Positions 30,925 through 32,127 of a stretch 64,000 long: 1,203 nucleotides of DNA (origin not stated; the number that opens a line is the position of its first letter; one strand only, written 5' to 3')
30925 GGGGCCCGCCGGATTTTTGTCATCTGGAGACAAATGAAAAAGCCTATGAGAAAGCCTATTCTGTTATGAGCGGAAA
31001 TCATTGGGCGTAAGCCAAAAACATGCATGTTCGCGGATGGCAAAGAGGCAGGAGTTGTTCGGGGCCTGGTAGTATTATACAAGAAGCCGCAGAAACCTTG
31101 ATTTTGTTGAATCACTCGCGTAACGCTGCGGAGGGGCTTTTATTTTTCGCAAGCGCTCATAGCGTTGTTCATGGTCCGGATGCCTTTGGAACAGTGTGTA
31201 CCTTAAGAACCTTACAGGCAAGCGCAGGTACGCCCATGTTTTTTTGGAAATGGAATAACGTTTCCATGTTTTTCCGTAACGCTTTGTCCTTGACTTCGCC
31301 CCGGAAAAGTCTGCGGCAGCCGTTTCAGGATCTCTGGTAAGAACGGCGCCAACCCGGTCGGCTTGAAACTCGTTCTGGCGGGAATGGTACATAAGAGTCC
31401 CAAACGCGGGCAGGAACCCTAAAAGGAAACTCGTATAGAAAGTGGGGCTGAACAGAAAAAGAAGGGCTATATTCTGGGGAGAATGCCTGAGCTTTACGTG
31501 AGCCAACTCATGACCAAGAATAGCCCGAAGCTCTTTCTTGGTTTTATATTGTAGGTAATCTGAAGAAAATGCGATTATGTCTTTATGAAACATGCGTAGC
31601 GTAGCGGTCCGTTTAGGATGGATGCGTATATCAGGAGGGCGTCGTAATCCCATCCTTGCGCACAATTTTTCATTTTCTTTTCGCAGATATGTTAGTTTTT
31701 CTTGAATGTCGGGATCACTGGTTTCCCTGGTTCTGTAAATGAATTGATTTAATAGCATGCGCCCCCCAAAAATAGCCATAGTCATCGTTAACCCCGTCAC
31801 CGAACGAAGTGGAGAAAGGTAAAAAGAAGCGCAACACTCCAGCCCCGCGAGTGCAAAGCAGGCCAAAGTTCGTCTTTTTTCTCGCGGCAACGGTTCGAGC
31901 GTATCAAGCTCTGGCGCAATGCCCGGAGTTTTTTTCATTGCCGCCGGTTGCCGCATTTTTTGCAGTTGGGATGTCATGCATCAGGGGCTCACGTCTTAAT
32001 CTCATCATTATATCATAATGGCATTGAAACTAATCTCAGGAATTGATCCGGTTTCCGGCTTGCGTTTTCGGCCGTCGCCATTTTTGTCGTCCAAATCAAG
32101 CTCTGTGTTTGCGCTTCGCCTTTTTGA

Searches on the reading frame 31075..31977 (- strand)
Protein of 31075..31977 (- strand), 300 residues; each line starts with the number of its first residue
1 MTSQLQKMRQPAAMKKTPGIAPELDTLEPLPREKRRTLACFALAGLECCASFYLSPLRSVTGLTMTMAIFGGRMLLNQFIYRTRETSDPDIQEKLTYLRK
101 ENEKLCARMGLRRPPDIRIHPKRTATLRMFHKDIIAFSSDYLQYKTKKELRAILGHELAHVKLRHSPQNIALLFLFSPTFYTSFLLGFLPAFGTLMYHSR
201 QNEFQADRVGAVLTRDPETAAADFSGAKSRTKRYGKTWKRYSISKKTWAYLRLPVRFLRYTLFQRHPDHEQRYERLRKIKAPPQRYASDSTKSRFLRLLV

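Call 64: search_protein_families(library=padloc, proteins=[window:31075-31977:-])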
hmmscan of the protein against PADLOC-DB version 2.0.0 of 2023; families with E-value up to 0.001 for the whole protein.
window:31075-31977:- (300 aa): 0 families

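Call 65: search_protein_families(library=pfam, proteins=[window:31075-31977:-], max_evalue=5)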
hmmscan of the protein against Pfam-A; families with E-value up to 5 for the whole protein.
window:31075-31977:- (300 aa): 3 families
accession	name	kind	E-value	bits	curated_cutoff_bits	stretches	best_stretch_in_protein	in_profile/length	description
PF01435.24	Peptidase_M48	-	2.8e-15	57.1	20.3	1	133-279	47-185/186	Peptidase family M48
PF10263.15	SprT-like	-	0.00075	19.8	25.6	1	127-162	35-73/108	SprT-like family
PF05569.17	Peptidase_M56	-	0.097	12.3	31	1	106-164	148-207/296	BlaR1 peptidase M56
